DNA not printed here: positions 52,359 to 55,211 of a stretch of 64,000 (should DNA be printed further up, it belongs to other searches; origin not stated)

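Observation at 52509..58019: Compact des/bib-like hydroxamate (NIS) siderophore operon with a fused acyltransferase::synthetase gene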

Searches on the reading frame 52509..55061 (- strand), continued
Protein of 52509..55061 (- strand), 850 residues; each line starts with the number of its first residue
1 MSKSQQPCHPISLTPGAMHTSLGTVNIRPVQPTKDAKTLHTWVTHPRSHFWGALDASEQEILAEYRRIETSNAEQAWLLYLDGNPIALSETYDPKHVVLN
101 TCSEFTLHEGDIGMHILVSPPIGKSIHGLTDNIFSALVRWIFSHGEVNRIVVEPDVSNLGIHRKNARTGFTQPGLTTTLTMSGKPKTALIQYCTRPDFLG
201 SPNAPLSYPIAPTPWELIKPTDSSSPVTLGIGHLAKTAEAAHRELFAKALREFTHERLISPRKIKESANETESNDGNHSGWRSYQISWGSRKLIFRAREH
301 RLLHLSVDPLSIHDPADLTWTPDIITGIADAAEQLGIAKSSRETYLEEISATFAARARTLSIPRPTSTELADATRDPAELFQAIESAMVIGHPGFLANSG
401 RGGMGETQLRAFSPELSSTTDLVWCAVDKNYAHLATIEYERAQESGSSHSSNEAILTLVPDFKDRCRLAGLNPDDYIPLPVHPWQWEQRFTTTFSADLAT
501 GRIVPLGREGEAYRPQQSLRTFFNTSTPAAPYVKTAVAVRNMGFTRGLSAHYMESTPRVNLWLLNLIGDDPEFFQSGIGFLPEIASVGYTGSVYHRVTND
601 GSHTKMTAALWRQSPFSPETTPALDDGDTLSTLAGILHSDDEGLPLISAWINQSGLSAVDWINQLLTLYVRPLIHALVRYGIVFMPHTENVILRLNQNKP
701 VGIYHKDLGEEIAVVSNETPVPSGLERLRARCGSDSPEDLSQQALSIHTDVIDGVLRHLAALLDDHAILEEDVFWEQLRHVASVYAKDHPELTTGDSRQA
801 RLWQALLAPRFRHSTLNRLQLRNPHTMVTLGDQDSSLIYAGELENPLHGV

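Call 8: find_homologous_proteins(query=window:52509-55061:-, max_evalue=1e-10)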
Query window:52509-55061:- (850 aa): 1130 proteins with E <= 1e-10 among 8000 candidates; the best 120 are listed.
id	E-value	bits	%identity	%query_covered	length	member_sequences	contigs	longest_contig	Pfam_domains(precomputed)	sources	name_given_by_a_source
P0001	0.0e+0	1946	99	100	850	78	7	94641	PF06276.18,PF04183.19,PF13523.13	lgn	-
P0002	0.0e+0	1324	69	99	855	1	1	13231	PF13302.14,PF06276.18,PF04183.19,PF13523.13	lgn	-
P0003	0.0e+0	1232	64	100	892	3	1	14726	PF06276.18,PF04183.19,PF13523.13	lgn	-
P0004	2.8e-279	947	53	96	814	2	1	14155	PF06276.18,PF04183.19,PF13523.13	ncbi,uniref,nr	ncbi:MAG TPA: GNAT family N-acetyltransferase [Candidatus Corynebacterium gallistercoris]|uniref:GNA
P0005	3.3e-276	937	52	98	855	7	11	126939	PF06276.18,PF04183.19,PF13523.13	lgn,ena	-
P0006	8.9e-275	932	52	99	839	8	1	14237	PF06276.18,PF04183.19,PF13523.13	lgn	-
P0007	3.5e-269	913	54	98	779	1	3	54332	PF13302.14,PF06276.18,PF04183.19,PF13523.13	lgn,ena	-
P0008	8.1e-269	912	52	97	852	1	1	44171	PF06276.18,PF04183.19,PF13523.13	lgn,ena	-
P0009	2.1e-264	898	53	98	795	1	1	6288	PF13302.14,PF06276.18,PF04183.19,PF13523.13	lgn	-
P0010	1.3e-260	885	51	98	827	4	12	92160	PF06276.18,PF04183.19,PF13523.13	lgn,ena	-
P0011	1.5e-213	729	47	98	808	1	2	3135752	PF06276.18,PF04183.19,PF13523.13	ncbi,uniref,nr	ncbi:GNAT family N-acetyltransferase [Corynebacterium halotolerans]|uniref:Lysine N-acyltransferase 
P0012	2.9e-213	729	47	97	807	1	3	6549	PF06276.18,PF04183.19,PF13523.13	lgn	-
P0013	2.9e-202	692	45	98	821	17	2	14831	PF06276.18,PF04183.19,PF13523.13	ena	-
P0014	4.4e-200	685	46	97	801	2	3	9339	PF06276.18,PF04183.19,PF13523.13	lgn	-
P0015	1.6e-199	683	45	98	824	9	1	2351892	PF06276.18,PF04183.19,PF13523.13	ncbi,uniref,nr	ncbi:Aerobactin synthase [Corynebacterium urogenitale]|uniref:Lysine N-acyltransferase MbtK n=1 Tax=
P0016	2.1e-199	683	46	98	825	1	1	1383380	PF06276.18,PF04183.19,PF13523.13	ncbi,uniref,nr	ncbi:GNAT family N-acetyltransferase [Corynebacterium sp. TAE3-ERU12]|uniref:GNAT family N-acetyltra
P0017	5.4e-194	665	43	98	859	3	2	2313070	PF06276.18,PF04183.19,PF13523.13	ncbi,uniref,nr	ncbi:Aerobactin synthase [Corynebacterium heidelbergense]|uniref:Lysine N-acyltransferase MbtK n=1 T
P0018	3.3e-187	642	44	97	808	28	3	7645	PF06276.18,PF04183.19,PF13523.13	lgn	-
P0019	2.0e-185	636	43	98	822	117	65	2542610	PF06276.18,PF04183.19,PF13523.13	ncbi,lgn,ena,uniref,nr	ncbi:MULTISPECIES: GNAT family N-acetyltransferase [Corynebacterium]|uniref:GNAT family N-acetyltran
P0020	1.0e-183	631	44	97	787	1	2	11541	PF06276.18,PF04183.19,PF13523.13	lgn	-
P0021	3.2e-183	629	43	99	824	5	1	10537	PF06276.18,PF04183.19,PF13523.13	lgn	-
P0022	1.6e-178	614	43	98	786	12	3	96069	PF06276.18,PF04183.19,PF13523.13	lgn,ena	-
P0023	8.6e-171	588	42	97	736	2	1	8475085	PF13302.14,PF06276.18,PF04183.19,PF13523.13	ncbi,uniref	ncbi:GNAT family N-acetyltransferase [Actinoplanes sp. CA-015351]|uniref:GNAT family N-acetyltransfe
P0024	1.1e-170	588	41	97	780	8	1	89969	PF13302.14,PF06276.18,PF04183.19,PF13523.13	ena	-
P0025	4.7e-169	582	41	98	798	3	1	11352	PF06276.18,PF04183.19,PF13523.13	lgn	-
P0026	1.0e-166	575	42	97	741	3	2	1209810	PF13302.14,PF06276.18,PF04183.19,PF13523.13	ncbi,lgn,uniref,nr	ncbi:GNAT family N-acetyltransferase [Actinoplanes regularis]|uniref:Lysine N-acyltransferase MbtK n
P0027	1.6e-166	574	42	95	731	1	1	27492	PF13302.14,PF06276.18,PF04183.19,PF13523.13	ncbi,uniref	ncbi:GNAT family N-acetyltransferase [Actinoplanes sp. NPDC024001]|uniref:GNAT family N-acetyltransf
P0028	2.2e-166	573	42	95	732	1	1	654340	PF13302.14,PF06276.18,PF04183.19,PF13523.13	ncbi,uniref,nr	ncbi:GNAT family N-acetyltransferase [Actinoplanes aureus]|uniref:Lysine N-acyltransferase MbtK n=1 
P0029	8.5e-166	572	39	98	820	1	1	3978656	PF13302.14,PF06276.18,PF04183.19,PF13523.13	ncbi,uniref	ncbi:GNAT family N-acetyltransferase [Agromyces sp. MMS24-JH15]|uniref:GNAT family N-acetyltransfera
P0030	1.5e-164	567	42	95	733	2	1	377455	PF13302.14,PF06276.18,PF04183.19,PF13523.13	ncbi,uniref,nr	ncbi:GNAT family N-acetyltransferase [Actinoplanes sp. NBRC 101535]|uniref:GNAT family N-acetyltrans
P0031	1.8e-164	567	42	95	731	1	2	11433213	PF06276.18,PF04183.19,PF13523.13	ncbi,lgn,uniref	ncbi:GNAT family N-acetyltransferase [Actinoplanes sp. NBC_00393]|uniref:GNAT family N-acetyltransfe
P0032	2.0e-164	567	40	97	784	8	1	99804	PF06276.18,PF04183.19,PF13523.13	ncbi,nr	ncbi:MAG: siderophore synthetase [Kytococcus sp.]|nr:siderophore synthetase [Kytococcus sp.]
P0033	8.6e-164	565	42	95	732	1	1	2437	PF13302.14,PF06276.18,PF04183.19,PF13523.13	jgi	jgi:siderophore synthetase component/RimJ/RimL family protein N-acetyltransferase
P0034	1.3e-163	564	41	95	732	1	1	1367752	PF13302.14,PF06276.18,PF04183.19,PF13523.13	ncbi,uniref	ncbi:GNAT family N-acetyltransferase [Actinoplanes sp. NPDC051861]|uniref:GNAT family N-acetyltransf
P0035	1.5e-163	564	41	98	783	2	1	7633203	PF06276.18,PF04183.19,PF13523.13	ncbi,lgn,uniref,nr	ncbi:GNAT family N-acetyltransferase [Micromonospora sp. NBC_01813]|uniref:GNAT family N-acetyltrans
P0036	2.5e-163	563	41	97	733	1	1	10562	PF13302.14,PF06276.18,PF04183.19,PF13523.13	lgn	-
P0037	3.5e-163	563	41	95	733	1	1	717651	PF13302.14,PF06276.18,PF04183.19,PF13523.13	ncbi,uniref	ncbi:GNAT family N-acetyltransferase [Actinoplanes sp. GCM10030250]|uniref:GNAT family N-acetyltrans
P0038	5.0e-163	562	41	97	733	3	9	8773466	PF13302.14,PF06276.18,PF04183.19,PF13523.13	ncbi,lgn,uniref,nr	ncbi:putative siderophore synthetase component [Actinoplanes missouriensis 431]|uniref:Lysine N-acyl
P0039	8.0e-163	562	41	98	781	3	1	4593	PF06276.18,PF04183.19,PF13523.13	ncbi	ncbi:MAG: GNAT family N-acetyltransferase [Aeromicrobium sp.]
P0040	1.1e-162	561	41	97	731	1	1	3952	PF13302.14,PF06276.18,PF04183.19,PF13523.13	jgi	jgi:siderophore synthetase component/RimJ/RimL family protein N-acetyltransferase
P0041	5.9e-162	559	40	97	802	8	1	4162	PF06276.18,PF04183.19,PF13523.13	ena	-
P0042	1.2e-161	558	39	97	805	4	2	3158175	PF06276.18,PF04183.19,PF13523.13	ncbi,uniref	ncbi:GNAT family N-acetyltransferase [Microbacterium phosphatis]|uniref:GNAT family N-acetyltransfer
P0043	1.3e-161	558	42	96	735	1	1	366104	PF13302.14,PF06276.18,PF04183.19,PF13523.13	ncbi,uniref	ncbi:GNAT family N-acetyltransferase [Actinoplanes sp. NPDC051851]|uniref:GNAT family N-acetyltransf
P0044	1.5e-161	557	42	95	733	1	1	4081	PF13302.14,PF06276.18,PF04183.19,PF13523.13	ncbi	-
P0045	2.3e-161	557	40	95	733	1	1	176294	PF13302.14,PF06276.18,PF04183.19,PF13523.13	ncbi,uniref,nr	ncbi:GNAT family N-acetyltransferase [Actinoplanes sp. NEAU-A12]|uniref:Lysine N-acyltransferase Mbt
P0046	4.4e-161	556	42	95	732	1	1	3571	PF13302.14,PF06276.18,PF04183.19,PF13523.13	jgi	jgi:siderophore synthetase component/RimJ/RimL family protein N-acetyltransferase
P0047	1.2e-160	554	41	95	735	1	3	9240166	PF13302.14,PF06276.18,PF04183.19,PF13523.13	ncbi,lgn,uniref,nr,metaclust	ncbi:siderophore synthetase [Actinoplanes sp. SE50]|uniref:GNAT family N-acetyltransferase n=1 Tax=u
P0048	1.2e-160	554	40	97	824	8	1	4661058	PF06276.18,PF04183.19,PF13523.13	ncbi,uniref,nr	ncbi:GNAT family N-acetyltransferase [Cellulosimicrobium cellulans]|uniref:GNAT family N-acetyltrans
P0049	1.3e-160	554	40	97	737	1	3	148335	PF06276.18,PF04183.19,PF13523.13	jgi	jgi:siderophore synthetase component/RimJ/RimL family protein N-acetyltransferase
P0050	1.7e-160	554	40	97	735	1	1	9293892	PF06276.18,PF04183.19,PF13523.13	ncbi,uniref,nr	ncbi:hypothetical protein ACTI_07770 [Actinoplanes sp. OR16]|uniref:GNAT family N-acetyltransferase 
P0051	4.5e-160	553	40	97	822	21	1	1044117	PF06276.18,PF04183.19,PF13523.13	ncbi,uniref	ncbi:GNAT family N-acetyltransferase [Cellulosimicrobium cellulans]|uniref:GNAT family N-acetyltrans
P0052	5.0e-160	552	40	97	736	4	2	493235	PF13302.14,PF06276.18,PF04183.19,PF13523.13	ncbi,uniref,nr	ncbi:GNAT family N-acetyltransferase [Actinoplanes palleronii]|uniref:Lysine N-acyltransferase MbtK 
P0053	6.8e-160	552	41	95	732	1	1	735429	PF13302.14,PF06276.18,PF04183.19,PF13523.13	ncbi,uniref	ncbi:GNAT family N-acetyltransferase [Actinoplanes subglobosus]|uniref:Lysine N-acyltransferase MbtK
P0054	7.0e-160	552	38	98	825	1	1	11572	PF06276.18,PF04183.19,PF13523.13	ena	-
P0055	7.3e-160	552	38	99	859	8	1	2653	PF06276.18,PF04183.19,PF13523.13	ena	-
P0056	7.8e-160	552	41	95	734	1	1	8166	PF13302.14,PF06276.18,PF04183.19,PF13523.13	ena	-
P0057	8.8e-160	552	40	97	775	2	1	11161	PF13302.14,PF06276.18,PF04183.19,PF13523.13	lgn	-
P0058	1.1e-159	551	41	97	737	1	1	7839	PF13302.14,PF06276.18,PF04183.19,PF13523.13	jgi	jgi:siderophore synthetase component/RimJ/RimL family protein N-acetyltransferase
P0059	1.2e-159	551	40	97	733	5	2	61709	PF13302.14,PF06276.18,PF04183.19,PF13523.13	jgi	jgi:siderophore synthetase component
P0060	1.3e-159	551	40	95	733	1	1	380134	PF13302.14,PF06276.18,PF04183.19,PF13523.13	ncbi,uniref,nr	ncbi:GNAT family N-acetyltransferase [Actinoplanes sp. DH11]|uniref:GNAT family N-acetyltransferase 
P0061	1.5e-159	551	40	97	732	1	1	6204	PF06276.18,PF04183.19,PF13523.13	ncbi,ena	-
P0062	1.6e-159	551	38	97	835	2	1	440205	PF06276.18,PF04183.19,PF13523.13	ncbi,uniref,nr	ncbi:GNAT family N-acetyltransferase [Myceligenerans sp. TRM 65318]|uniref:Lysine N-acyltransferase 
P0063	1.8e-159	551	40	97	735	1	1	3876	PF13302.14,PF06276.18,PF04183.19,PF13523.13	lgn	-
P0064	2.3e-159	550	39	97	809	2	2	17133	PF06276.18,PF04183.19,PF13523.13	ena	-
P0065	2.4e-159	550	40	97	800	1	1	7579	PF06276.18,PF04183.19,PF13523.13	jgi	jgi:siderophore synthetase component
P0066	2.7e-159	550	39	98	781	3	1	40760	PF13302.14,PF06276.18,PF04183.19,PF13523.13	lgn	-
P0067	2.7e-159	550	40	97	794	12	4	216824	PF06276.18,PF04183.19,PF13523.13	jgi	-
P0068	3.0e-159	550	41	97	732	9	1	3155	PF13302.14,PF06276.18,PF04183.19,PF13523.13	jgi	-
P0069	3.8e-159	550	40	97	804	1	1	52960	PF06276.18,PF04183.19,PF13523.13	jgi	jgi:siderophore synthetase component/RimJ/RimL family protein N-acetyltransferase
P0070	5.2e-159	549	41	98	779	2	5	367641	PF06276.18,PF04183.19,PF13523.13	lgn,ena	-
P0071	9.3e-159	548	39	97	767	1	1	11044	PF06276.18,PF04183.19,PF13523.13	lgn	-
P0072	1.0e-158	548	40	97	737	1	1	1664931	PF06276.18,PF04183.19,PF13523.13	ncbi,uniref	ncbi:GNAT family N-acetyltransferase [Actinoplanes sp. NPDC023714]|uniref:GNAT family N-acetyltransf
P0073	1.1e-158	548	41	95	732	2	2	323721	PF13302.14,PF06276.18,PF04183.19,PF13523.13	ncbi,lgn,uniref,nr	ncbi:hypothetical protein Aph02nite_64240 [Actinoplanes philippinensis]|uniref:Lysine N-acyltransfer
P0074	1.7e-158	547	40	97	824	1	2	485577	PF06276.18,PF04183.19,PF13523.13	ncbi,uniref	ncbi:GNAT family N-acetyltransferase [Cellulosimicrobium cellulans]|uniref:GNAT family N-acetyltrans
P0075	2.3e-158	547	40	98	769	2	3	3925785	PF06276.18,PF04183.19,PF13523.13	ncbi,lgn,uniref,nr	ncbi:GNAT family N-acetyltransferase [Aeromicrobium fastidiosum]|uniref:Lysine N-acyltransferase Mbt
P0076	3.7e-158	546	39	97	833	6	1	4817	PF06276.18,PF04183.19,PF13523.13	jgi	jgi:siderophore synthetase component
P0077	4.2e-158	546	41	97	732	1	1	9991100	PF06276.18,PF04183.19,PF13523.13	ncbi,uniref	ncbi:GNAT family N-acetyltransferase [Actinoplanes sp. CA-030573]|uniref:GNAT family N-acetyltransfe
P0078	5.5e-158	546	40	97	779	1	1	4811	PF06276.18,PF04183.19,PF13523.13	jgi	jgi:siderophore synthetase component/RimJ/RimL family protein N-acetyltransferase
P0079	7.2e-158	545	39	97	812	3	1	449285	PF13302.14,PF06276.18,PF04183.19,PF13523.13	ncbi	ncbi:MAG: GNAT family N-acetyltransferase [Dietzia psychralcaliphila]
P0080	8.3e-158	545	39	98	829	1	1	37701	PF06276.18,PF04183.19,PF13523.13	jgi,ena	-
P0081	9.1e-158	545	40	98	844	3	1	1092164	PF06276.18,PF04183.19,PF13523.13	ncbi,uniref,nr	ncbi:GNAT family N-acetyltransferase [Cellulosimicrobium cellulans]|uniref:GNAT family N-acetyltrans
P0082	9.2e-158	545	41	95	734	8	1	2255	PF06276.18,PF04183.19,PF13523.13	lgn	-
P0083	1.0e-157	545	39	97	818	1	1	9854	PF06276.18,PF04183.19,PF13523.13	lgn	-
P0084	1.5e-157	544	38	97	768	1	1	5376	PF13302.14,PF06276.18,PF04183.19,PF13523.13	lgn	-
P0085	2.1e-157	544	38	98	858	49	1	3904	PF06276.18,PF04183.19,PF13523.13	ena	-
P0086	4.8e-157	543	40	97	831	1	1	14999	PF06276.18,PF04183.19,PF13523.13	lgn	-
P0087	5.2e-157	542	39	97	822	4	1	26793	PF06276.18,PF04183.19,PF13523.13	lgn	-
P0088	5.7e-157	542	39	97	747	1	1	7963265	PF06276.18,PF04183.19,PF13523.13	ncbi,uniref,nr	ncbi:GNAT family N-acetyltransferase [Asanoa sp. WMMD1127]|uniref:GNAT family N-acetyltransferase n=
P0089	5.8e-157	542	40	98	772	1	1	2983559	PF13302.14,PF06276.18,PF04183.19,PF13523.13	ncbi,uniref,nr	ncbi:GNAT family N-acetyltransferase [Aeromicrobium sp. 9AM]|uniref:GNAT family N-acetyltransferase 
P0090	6.0e-157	542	40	97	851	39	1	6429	PF06276.18,PF04183.19,PF13523.13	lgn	-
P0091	6.6e-157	542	40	98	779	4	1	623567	PF06276.18,PF04183.19,PF13523.13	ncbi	-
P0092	7.8e-157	542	40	97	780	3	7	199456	PF13302.14,PF06276.18,PF04183.19,PF13523.13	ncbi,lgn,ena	-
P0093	9.3e-157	542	40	97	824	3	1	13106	PF06276.18,PF04183.19,PF13523.13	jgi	jgi:siderophore synthetase component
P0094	1.0e-156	541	38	97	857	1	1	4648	PF06276.18,PF04183.19,PF13523.13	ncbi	-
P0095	1.3e-156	541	38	97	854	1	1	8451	PF06276.18,PF04183.19,PF13523.13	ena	-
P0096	1.5e-156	541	38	97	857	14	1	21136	PF06276.18,PF04183.19,PF13523.13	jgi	jgi:siderophore synthetase component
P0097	1.6e-156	541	39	97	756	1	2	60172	PF13302.14,PF06276.18,PF04183.19,PF13523.13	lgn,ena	-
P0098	1.8e-156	541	38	97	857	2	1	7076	PF06276.18,PF04183.19,PF13523.13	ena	-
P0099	1.9e-156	541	38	97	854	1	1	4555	PF06276.18,PF04183.19,PF13523.13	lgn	-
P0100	4.2e-156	539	38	97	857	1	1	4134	PF06276.18,PF04183.19,PF13523.13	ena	-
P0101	4.2e-156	539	38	97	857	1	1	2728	PF06276.18,PF04183.19,PF13523.13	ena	-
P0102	5.5e-156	539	40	97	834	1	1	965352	PF06276.18,PF04183.19,PF13523.13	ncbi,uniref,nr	ncbi:GNAT family N-acetyltransferase [Isoptericola sp. 4D.3]|uniref:Lysine N-acyltransferase MbtK n=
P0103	6.7e-156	539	39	97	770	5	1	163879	PF06276.18,PF04183.19,PF13523.13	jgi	jgi:siderophore synthetase component/RimJ/RimL family protein N-acetyltransferase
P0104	8.0e-156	539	40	96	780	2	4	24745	PF06276.18,PF04183.19,PF13523.13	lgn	-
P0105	9.3e-156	538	38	97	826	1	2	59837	PF06276.18,PF04183.19,PF13523.13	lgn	-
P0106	1.1e-155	538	38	97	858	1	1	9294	PF06276.18,PF04183.19,PF13523.13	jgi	jgi:siderophore synthetase component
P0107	1.3e-155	538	40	97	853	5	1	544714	PF06276.18,PF04183.19,PF13523.13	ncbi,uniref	ncbi:GNAT family N-acetyltransferase [Cellulosimicrobium funkei]|uniref:GNAT family N-acetyltransfer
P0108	1.4e-155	538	39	97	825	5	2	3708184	PF06276.18,PF04183.19,PF13523.13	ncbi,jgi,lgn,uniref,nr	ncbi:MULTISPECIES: GNAT family N-acetyltransferase [unclassified Brevibacterium]|uniref:GNAT family 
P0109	1.5e-155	538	39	97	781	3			PF06276.18,PF04183.19,PF13523.13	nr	nr:family N-acetyltransferase [Aeromicrobium sp.]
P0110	1.6e-155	537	38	97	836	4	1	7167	PF06276.18,PF04183.19,PF13523.13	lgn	-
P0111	1.7e-155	537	40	97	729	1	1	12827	PF13302.14,PF06276.18,PF04183.19,PF13523.13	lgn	-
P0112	2.1e-155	537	39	99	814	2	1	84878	PF06276.18,PF04183.19,PF13523.13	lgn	-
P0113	2.2e-155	537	40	97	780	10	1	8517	PF06276.18,PF04183.19,PF13523.13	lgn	-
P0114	3.3e-155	536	38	97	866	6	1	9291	PF06276.18,PF04183.19,PF13523.13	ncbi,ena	-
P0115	3.7e-155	536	39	97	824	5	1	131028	PF06276.18,PF04183.19,PF13523.13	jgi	jgi:siderophore synthetase component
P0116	4.2e-155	536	40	97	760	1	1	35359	PF13302.14,PF06276.18,PF04183.19,PF13523.13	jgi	jgi:siderophore synthetase component/RimJ/RimL family protein N-acetyltransferase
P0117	4.2e-155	536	38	97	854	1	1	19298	PF06276.18,PF04183.19,PF13523.13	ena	-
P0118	4.9e-155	536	41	95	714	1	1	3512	PF06276.18,PF04183.19,PF13523.13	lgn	-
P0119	6.2e-155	536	40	97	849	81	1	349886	PF06276.18,PF04183.19,PF13523.13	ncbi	ncbi:GNAT family N-acetyltransferase [Cellulosimicrobium funkei]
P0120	9.8e-155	535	40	97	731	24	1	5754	PF13302.14,PF06276.18,PF04183.19,PF13523.13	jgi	jgi:siderophore synthetase component/RimJ/RimL family protein N-acetyltransferase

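Call 13: find_encoding_contigs(protein=P0001, flank=10000, max_places=6)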
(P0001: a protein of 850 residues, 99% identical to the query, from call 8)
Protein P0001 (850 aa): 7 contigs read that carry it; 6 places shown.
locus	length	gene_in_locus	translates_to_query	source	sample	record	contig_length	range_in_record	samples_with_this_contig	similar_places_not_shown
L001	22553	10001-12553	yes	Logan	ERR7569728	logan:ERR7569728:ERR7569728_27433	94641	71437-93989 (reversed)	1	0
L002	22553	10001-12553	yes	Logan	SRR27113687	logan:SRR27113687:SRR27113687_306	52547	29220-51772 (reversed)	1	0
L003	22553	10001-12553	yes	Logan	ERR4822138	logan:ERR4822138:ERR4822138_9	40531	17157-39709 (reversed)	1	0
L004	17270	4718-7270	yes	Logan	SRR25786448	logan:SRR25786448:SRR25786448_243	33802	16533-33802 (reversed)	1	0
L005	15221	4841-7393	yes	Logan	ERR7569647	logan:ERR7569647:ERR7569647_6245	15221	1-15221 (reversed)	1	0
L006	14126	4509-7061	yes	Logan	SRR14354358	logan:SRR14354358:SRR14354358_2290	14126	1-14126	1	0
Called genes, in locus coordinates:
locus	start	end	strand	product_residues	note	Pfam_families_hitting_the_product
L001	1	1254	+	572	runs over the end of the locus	PF00501:AMP-binding, PF13193:AMP-binding_C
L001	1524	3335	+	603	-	PF00501:AMP-binding, PF13193:AMP-binding_C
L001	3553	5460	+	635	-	PF00501:AMP-binding, PF13193:AMP-binding_C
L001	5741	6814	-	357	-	PF01497:Peripla_BP_2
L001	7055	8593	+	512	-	PF00282:Pyridoxal_deC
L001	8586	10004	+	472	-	PF13434:Lys_Orn_oxgnase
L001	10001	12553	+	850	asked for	PF13523:Acetyltransf_8, PF04183:IucA_IucC, PF06276:FhuF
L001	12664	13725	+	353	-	PF01032:FecCD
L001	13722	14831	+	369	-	PF01032:FecCD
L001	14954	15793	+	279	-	PF13476:AAA_23 (weak), PF00005:ABC_tran, PF02463:SMC_N (faint), PF13175:AAA_15 (faint), PF13304:AAA_21 (faint)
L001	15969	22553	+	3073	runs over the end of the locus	PF22690:FAS_AT_central (weak), PF08354:Fas1-AflB-like_hel, PF18094:SBS_FAS, PF01575:MaoC_dehydratas, PF00698:Acyl_transf_1, PF00109:ketoacyl-synt, PF02801:Ketoacyl-synt_C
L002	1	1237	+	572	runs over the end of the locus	PF00501:AMP-binding, PF13193:AMP-binding_C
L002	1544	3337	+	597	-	PF00501:AMP-binding, PF13193:AMP-binding_C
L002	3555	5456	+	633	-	PF00501:AMP-binding, PF13193:AMP-binding_C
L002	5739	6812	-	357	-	PF01497:Peripla_BP_2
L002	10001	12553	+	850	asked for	PF13523:Acetyltransf_8, PF04183:IucA_IucC, PF06276:FhuF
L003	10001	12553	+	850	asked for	PF13523:Acetyltransf_8, PF04183:IucA_IucC, PF06276:FhuF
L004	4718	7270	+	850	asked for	PF13523:Acetyltransf_8, PF04183:IucA_IucC, PF06276:FhuF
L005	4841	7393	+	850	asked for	PF13523:Acetyltransf_8, PF04183:IucA_IucC, PF06276:FhuF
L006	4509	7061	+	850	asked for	PF13523:Acetyltransf_8, PF04183:IucA_IucC, PF06276:FhuF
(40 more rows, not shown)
